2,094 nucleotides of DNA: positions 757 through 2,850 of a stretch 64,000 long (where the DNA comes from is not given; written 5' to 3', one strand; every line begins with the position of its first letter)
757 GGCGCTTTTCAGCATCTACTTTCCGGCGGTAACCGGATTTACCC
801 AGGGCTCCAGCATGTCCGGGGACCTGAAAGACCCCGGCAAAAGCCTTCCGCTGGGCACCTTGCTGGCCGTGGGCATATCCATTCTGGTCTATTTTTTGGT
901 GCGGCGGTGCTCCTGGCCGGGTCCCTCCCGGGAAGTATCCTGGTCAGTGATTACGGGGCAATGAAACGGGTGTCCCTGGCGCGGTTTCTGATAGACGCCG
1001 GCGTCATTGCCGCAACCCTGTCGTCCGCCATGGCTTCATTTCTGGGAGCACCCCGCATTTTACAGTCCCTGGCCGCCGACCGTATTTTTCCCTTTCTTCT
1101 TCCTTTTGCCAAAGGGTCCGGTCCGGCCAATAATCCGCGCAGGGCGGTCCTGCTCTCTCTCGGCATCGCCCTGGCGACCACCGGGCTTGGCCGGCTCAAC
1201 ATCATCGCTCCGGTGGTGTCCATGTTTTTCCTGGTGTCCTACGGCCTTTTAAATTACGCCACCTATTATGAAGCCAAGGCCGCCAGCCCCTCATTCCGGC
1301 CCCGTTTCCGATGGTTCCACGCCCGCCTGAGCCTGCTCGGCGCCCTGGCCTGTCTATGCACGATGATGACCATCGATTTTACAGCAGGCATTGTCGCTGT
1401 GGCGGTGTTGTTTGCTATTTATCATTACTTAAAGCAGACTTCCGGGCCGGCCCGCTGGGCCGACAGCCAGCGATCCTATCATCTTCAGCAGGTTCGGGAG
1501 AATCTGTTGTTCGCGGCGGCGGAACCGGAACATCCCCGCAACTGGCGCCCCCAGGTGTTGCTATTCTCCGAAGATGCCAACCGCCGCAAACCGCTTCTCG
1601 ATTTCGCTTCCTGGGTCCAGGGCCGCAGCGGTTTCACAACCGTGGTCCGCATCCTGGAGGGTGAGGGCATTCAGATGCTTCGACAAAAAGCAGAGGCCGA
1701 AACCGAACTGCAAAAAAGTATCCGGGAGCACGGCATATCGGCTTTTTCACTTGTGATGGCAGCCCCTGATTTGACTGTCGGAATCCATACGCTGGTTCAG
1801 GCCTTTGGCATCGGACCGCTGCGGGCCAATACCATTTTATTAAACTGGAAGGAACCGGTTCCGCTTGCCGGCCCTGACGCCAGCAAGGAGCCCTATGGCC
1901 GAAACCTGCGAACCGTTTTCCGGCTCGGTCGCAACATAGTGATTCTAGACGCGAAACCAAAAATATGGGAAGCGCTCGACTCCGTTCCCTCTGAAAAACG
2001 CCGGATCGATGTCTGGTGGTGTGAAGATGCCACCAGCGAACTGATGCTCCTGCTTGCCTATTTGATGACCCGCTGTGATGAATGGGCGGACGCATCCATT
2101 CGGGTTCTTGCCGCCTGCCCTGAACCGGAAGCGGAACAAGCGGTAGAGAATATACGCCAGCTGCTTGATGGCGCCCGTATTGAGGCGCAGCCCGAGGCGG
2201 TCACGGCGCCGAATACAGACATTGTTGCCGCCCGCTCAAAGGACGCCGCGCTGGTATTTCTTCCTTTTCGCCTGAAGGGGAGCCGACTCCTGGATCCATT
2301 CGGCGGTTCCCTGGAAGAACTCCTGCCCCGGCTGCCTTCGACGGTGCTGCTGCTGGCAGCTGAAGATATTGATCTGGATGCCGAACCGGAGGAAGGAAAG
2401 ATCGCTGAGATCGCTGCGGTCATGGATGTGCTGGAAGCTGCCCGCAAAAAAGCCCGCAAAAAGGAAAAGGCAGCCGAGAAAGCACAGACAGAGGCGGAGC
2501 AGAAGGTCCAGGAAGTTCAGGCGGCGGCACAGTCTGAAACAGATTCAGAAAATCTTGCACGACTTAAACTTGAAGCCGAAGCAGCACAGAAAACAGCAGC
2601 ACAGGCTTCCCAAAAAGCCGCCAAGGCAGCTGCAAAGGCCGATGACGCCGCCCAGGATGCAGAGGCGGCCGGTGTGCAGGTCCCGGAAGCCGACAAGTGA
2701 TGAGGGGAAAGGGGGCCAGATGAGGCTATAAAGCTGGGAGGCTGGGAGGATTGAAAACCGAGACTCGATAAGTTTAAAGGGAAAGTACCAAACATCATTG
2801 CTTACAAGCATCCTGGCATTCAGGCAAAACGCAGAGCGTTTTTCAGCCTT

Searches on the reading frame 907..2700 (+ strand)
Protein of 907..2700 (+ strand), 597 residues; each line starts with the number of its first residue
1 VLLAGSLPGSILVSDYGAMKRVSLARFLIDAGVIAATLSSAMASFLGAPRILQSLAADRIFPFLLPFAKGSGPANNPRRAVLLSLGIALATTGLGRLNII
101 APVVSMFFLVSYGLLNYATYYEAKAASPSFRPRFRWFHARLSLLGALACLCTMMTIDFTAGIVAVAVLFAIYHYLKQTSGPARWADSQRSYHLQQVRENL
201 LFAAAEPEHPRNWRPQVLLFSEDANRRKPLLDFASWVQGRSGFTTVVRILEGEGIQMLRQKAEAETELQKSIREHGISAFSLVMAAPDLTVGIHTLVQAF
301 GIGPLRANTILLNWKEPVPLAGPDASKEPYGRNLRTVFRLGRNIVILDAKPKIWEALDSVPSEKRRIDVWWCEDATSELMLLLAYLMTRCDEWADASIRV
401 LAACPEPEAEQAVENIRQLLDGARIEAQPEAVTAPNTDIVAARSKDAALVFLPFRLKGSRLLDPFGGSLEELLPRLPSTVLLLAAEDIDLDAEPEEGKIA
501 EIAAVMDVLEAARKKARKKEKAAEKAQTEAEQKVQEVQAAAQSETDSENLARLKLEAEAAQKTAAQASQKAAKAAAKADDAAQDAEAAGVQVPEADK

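Call 35: search_protein_families(library=pfam, proteins=[window:907-2700:+], max_evalue=0.00001)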
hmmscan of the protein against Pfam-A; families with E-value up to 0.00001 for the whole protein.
window:907-2700:+ (597 aa): 2 families
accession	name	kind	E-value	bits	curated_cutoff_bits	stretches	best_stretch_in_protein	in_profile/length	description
PF00324.27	AA_permease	-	7.1e-24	84.7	24.6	1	15-218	271-469/470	Amino acid permease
PF03522.20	SLC12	-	6.8e-20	71.9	27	2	227-316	1-88/418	Solute carrier family 12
